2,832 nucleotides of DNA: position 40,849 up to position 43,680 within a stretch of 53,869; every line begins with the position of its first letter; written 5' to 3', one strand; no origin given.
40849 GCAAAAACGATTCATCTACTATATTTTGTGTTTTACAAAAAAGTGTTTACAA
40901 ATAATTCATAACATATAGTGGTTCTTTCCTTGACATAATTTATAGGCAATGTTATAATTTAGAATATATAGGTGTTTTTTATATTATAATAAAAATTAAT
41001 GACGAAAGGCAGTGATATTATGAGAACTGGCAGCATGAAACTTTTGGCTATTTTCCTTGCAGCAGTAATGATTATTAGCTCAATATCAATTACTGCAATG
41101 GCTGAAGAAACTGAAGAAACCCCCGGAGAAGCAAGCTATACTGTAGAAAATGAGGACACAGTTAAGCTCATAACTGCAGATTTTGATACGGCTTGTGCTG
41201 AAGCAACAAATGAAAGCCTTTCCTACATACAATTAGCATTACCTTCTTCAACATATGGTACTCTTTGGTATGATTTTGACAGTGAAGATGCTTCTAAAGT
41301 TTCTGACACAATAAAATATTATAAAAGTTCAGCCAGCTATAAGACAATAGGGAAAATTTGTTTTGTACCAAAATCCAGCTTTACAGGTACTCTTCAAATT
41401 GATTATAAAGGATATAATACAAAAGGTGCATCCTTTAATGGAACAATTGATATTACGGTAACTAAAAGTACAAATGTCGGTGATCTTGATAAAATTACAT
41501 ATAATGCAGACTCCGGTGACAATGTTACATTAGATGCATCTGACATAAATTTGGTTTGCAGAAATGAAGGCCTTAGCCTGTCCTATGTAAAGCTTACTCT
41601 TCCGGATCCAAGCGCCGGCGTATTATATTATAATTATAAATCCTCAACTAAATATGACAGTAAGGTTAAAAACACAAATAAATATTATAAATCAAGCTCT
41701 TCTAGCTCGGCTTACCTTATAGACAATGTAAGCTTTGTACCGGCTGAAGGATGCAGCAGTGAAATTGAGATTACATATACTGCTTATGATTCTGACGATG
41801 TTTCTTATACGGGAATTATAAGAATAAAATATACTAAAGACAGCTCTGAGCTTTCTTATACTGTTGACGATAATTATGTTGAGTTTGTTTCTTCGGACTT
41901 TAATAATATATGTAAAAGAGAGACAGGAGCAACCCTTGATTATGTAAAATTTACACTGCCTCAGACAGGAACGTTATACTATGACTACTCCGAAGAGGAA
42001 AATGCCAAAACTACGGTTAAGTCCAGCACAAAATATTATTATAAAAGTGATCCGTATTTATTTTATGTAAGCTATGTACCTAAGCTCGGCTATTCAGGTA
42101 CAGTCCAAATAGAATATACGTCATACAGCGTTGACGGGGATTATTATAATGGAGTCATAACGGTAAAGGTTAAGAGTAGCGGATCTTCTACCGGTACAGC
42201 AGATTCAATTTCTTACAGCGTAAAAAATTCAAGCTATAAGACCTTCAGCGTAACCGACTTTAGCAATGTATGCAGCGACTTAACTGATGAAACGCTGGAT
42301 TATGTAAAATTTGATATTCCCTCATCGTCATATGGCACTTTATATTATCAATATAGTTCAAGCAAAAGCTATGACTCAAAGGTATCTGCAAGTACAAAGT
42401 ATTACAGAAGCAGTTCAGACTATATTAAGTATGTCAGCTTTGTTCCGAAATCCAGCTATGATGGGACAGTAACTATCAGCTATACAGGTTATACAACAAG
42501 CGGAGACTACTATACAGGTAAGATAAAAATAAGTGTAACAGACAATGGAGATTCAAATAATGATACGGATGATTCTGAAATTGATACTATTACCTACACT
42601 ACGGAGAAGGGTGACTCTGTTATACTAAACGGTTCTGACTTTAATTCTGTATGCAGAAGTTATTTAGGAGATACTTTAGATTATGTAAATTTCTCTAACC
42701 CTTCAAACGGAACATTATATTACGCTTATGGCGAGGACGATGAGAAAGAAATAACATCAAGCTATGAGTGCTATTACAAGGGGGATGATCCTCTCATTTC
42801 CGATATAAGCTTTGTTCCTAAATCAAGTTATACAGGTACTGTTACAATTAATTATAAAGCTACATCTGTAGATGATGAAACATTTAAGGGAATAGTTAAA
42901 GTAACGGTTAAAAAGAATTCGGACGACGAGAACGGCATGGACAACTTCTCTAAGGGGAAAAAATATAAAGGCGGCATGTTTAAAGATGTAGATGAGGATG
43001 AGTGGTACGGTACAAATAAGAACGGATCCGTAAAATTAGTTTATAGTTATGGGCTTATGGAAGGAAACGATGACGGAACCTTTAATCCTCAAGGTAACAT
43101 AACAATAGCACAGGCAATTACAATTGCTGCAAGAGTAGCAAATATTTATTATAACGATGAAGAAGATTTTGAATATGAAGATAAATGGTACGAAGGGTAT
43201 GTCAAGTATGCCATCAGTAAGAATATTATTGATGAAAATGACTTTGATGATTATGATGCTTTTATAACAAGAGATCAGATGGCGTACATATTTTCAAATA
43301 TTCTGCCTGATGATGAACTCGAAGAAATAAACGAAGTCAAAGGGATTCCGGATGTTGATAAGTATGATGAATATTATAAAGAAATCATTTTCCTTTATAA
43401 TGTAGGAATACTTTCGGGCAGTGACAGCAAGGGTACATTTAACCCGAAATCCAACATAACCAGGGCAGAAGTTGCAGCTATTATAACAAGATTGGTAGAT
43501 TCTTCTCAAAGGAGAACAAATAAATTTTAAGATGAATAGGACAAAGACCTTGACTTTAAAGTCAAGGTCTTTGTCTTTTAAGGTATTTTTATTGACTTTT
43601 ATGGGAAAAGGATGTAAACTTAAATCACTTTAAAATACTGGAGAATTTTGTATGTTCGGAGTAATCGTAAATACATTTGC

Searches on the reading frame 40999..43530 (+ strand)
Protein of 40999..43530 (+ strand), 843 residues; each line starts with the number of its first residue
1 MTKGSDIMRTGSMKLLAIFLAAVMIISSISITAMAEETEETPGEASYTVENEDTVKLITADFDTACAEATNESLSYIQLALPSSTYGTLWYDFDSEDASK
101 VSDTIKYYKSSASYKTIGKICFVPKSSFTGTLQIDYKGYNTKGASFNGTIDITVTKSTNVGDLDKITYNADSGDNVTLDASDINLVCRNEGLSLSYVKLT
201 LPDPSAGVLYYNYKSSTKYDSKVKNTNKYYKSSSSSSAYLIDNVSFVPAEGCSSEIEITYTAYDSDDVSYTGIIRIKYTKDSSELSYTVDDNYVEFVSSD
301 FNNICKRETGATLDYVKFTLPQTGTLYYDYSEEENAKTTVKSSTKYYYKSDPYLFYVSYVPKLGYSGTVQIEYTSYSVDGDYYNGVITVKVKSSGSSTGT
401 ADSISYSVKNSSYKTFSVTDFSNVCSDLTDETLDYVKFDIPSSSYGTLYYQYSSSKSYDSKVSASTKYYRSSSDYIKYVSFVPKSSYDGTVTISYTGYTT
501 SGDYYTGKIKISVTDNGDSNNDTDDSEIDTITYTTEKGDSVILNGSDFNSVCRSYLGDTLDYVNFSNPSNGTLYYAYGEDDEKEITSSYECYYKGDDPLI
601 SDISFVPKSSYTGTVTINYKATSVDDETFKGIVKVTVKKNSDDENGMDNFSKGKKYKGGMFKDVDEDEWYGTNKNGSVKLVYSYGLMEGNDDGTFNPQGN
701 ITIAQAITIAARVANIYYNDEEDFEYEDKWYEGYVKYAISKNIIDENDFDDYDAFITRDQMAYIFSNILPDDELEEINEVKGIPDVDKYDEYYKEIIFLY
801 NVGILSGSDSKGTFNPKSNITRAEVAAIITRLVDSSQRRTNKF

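Call 43: search_protein_families(library=pfam, proteins=[window:40999-43530:+])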
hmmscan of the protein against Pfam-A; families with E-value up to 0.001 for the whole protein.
window:40999-43530:+ (843 aa): 1 family
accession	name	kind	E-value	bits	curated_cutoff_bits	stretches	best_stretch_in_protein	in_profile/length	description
PF00395.25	SLH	-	2.5e-18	66.2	20.8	2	661-706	2-43/44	S-layer homology domain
